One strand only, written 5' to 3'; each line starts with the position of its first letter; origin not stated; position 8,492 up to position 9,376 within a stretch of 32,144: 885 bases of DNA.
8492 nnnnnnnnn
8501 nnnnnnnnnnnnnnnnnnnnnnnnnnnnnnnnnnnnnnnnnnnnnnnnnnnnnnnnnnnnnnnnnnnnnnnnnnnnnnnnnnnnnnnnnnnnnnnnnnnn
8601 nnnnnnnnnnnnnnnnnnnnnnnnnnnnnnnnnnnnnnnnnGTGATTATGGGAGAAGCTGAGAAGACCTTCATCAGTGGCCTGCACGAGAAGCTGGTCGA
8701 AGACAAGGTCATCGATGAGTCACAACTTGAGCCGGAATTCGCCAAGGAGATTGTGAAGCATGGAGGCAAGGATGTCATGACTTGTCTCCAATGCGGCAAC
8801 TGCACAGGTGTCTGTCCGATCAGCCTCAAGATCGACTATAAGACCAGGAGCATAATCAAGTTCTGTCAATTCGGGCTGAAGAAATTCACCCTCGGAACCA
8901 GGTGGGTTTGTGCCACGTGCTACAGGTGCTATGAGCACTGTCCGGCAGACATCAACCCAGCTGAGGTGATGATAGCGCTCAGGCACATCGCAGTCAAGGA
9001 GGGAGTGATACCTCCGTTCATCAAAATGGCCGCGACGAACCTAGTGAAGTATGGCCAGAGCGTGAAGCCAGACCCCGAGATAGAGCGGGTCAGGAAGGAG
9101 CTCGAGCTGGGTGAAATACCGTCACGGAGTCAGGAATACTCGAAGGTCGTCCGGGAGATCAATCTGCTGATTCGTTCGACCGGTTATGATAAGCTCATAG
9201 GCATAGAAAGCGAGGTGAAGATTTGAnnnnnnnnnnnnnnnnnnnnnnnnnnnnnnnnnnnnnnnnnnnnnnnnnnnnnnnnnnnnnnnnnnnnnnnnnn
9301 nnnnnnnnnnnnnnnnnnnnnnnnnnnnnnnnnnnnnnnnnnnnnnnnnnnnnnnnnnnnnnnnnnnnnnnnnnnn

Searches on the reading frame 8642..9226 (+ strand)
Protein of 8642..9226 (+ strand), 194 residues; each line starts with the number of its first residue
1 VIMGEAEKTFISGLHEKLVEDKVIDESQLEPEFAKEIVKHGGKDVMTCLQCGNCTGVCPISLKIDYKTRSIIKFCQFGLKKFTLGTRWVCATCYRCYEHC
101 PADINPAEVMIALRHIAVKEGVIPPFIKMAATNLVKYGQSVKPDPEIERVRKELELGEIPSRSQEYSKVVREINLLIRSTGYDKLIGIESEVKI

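Call 11: search_protein_families(library=pfam, proteins=[window:8642-9226:+], max_evalue=0.01)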
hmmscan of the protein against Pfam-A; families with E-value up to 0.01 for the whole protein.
window:8642-9226:+ (194 aa): 8 families
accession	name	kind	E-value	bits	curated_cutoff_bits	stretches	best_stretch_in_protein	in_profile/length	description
PF13187.11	Fer4_9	-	5.3e-08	33.2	27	1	48-103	2-50/52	4Fe-4S dicluster domain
PF13183.11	Fer4_8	-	4.9e-06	27.4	27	1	47-104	4-68/68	4Fe-4S dicluster domain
PF13237.11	Fer4_10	-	6e-06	26.5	25.5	1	44-101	5-53/53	4Fe-4S dicluster domain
PF13484.11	Fer4_16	-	0.00018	22.7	30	0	48-60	2-14/66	4Fe-4S double cluster binding domain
PF12838.12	Fer4_7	-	0.00064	20.6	27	0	47-104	1-52/52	4Fe-4S dicluster domain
PF13534.11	Fer4_17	-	0.00089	20.2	22.2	1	41-62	39-60/61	4Fe-4S dicluster domain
PF25160.1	LdpA_Fe-S-bd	-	0.0046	17.2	27.6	0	46-62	26-42/49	LdpA Fe-S cluster-binding domain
PF12797.12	Fer4_2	-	0.0071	16.7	24.5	0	44-59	6-21/22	4Fe-4S binding domain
